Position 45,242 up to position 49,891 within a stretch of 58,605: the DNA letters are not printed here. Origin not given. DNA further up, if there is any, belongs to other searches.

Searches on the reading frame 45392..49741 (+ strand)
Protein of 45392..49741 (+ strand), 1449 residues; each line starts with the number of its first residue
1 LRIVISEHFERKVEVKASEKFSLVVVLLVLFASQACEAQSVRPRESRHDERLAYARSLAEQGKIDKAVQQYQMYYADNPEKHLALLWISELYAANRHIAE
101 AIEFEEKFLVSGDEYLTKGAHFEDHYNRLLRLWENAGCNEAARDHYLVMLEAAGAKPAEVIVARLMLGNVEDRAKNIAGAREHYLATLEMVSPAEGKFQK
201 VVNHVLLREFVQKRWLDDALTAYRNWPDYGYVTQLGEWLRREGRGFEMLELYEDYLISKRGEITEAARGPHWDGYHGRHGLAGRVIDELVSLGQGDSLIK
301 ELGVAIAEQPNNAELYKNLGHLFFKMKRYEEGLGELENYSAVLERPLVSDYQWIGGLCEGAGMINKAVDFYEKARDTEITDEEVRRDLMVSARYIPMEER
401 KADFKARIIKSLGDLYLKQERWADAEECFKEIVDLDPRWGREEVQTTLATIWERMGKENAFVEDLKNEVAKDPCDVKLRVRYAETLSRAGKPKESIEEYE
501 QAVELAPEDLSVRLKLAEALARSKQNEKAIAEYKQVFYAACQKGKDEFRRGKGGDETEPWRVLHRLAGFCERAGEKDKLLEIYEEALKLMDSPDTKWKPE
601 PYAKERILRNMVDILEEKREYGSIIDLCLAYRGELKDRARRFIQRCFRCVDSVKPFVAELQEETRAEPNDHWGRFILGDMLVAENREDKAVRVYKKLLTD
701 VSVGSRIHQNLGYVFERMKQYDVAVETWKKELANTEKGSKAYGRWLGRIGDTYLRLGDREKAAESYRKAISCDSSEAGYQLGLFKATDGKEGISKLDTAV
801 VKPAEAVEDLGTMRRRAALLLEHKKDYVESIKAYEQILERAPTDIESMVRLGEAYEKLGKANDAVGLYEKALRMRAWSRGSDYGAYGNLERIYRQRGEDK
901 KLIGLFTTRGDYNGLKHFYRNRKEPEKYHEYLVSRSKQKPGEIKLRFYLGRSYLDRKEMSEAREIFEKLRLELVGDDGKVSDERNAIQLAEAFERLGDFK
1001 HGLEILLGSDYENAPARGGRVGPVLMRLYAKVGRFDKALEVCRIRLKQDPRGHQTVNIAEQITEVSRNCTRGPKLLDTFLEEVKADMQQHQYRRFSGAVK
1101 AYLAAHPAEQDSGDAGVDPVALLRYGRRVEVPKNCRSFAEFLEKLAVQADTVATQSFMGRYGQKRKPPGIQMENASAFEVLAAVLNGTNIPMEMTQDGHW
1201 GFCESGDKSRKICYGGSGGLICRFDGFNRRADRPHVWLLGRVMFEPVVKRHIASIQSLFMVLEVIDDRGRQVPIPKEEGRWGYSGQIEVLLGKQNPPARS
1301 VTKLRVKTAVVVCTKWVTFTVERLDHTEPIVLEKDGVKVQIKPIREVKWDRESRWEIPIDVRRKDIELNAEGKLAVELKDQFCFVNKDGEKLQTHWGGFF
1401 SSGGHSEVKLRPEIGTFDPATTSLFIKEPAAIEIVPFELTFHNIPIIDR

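Call 6: search_protein_families(library=pfam, proteins=[window:45392-49741:+], max_evalue=0.01)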
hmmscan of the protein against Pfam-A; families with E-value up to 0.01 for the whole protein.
window:45392-49741:+ (1449 aa): 25 families
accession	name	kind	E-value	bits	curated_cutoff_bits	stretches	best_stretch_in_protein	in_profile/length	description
PF07719.23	TPR_2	-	2.9e-35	117.9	27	2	411-438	6-33/34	Tetratricopeptide repeat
PF13428.12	TPR_14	-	1.5e-33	112.2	23.5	1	477-519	2-44/44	Tetratricopeptide repeat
PF13424.12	TPR_12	-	2.9e-32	111.1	30.1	3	812-875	4-75/77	Tetratricopeptide repeat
PF13176.12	TPR_7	-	2.6e-28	96.1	27.9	0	848-875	2-29/36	Tetratricopeptide repeat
PF00515.34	TPR_1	-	8.8e-28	95.4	27.8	2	409-437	4-32/34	Tetratricopeptide repeat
PF14559.12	TPR_19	-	1.6e-26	92.9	25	2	489-536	4-51/68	Tetratricopeptide repeat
PF13432.12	TPR_16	-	4.7e-26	91.3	32.7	2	485-535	6-56/65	Tetratricopeptide repeat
PF13181.12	TPR_8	-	2.7e-24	83.7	25.7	1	748-771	6-29/34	Tetratricopeptide repeat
PF13414.12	TPR_11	-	3.6e-21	75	26.8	1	490-522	8-40/42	TPR repeat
PF14561.12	TPR_20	-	6.3e-20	71.7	25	1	494-532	6-44/90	Tetratricopeptide repeat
PF13431.12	TPR_17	-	1.3e-19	69.2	24.4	1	833-865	1-33/34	Tetratricopeptide repeat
PF13174.12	TPR_6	-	6.6e-19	67.6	26.3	0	846-872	1-27/33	Tetratricopeptide repeat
PF24575.1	TPR_Slam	-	3e-11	44.1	35.2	1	483-529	52-100/104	Surface lipoprotein assembly modifier, N-terminal TPR repeats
PF23914.1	TPR_CcmH_CycH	-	4.5e-09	36.8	42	1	465-528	39-102/158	Cytochrome c-type biogenesis protein H TPR domain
PF25064.1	ARM_TT21_5th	-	1.5e-06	29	27.8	1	820-874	10-64/117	TT21 fifth ARM repeats domain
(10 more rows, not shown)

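Call 7: search_protein_families(library=ncbifam, proteins=[window:45392-49741:+], max_evalue=0.01)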
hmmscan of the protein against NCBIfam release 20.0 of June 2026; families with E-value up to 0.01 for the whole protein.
window:45392-49741:+ (1449 aa): 24 families
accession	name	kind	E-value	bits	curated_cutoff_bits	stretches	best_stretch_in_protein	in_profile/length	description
NF040959.1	MamA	equivalog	3.7e-35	121.2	200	3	775-900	71-190/204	magnetosome protein MamA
TIGR02917.1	PEP_TPR_lipo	equivalog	2.2e-31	108.6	312.2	3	408-539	467-630/899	XrtA/PEP-CTERM system TPR-repeat protein PrsT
TIGR00540.1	TPR_hemY_coli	hypoth_equivalog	2.9e-14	52.6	142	0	292-374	305-385/385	heme biosynthesis-associated TPR protein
TIGR02521.1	type_IV_pilW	equivalog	1.7e-12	47.4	154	0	477-535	32-90/234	type IV pilus biogenesis/stability protein PilW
NF033762.1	social_mot_Tgl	equivalog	2.4e-12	46.8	225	2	653-775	47-168/252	social motility TPR repeat lipoprotein Tgl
NF033920.0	C39_PA2778_fam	equivalog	7.8e-12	45.1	150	0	475-540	155-220/255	PA2778 family cysteine peptidase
NF008757.0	PRK11788.1-5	equivalog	4.2e-10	39.3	363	2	407-532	215-339/388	lipopolysaccharide assembly protein LapB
TIGR02795.1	tol_pal_ybgF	equivalog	7.1e-10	39.5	90.1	0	711-769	45-102/119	tol-pal system protein YbgF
NF008520.0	PRK11447.1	equivalog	9.2e-09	33.7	858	1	290-541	280-526/1157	cellulose synthase complex outer membrane protein BcsC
TIGR03939.1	PGA_TPR_OMP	equivalog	8.8e-08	30.8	366.65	1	759-861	102-204/800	poly-beta-1,6 N-acetyl-D-glucosamine export porin PgaA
NF047507.1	TPR_BatC_Lepto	exception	1.5e-07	31.1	175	1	706-774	59-127/214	TPR repeat-containing protein BatC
NF007468.0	PRK10049.1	equivalog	6.8e-07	27.8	1043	1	403-615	98-296/817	poly-beta-1,6 N-acetyl-D-glucosamine export porin PgaA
NF008756.0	PRK11788.1-4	equivalog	7.8e-07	28.4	474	0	407-470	215-277/389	lipopolysaccharide assembly protein LapB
TIGR02552.1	LcrH_SycD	equivalog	8e-06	25.6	104.8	0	472-537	48-113/136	SycD/LcrH family type III secretion system chaperone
NF052415.1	T3SS_chap_SctY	equivalog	9.8e-06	26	70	0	677-770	12-104/106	type III secretion apparatus assembly chaperone SctY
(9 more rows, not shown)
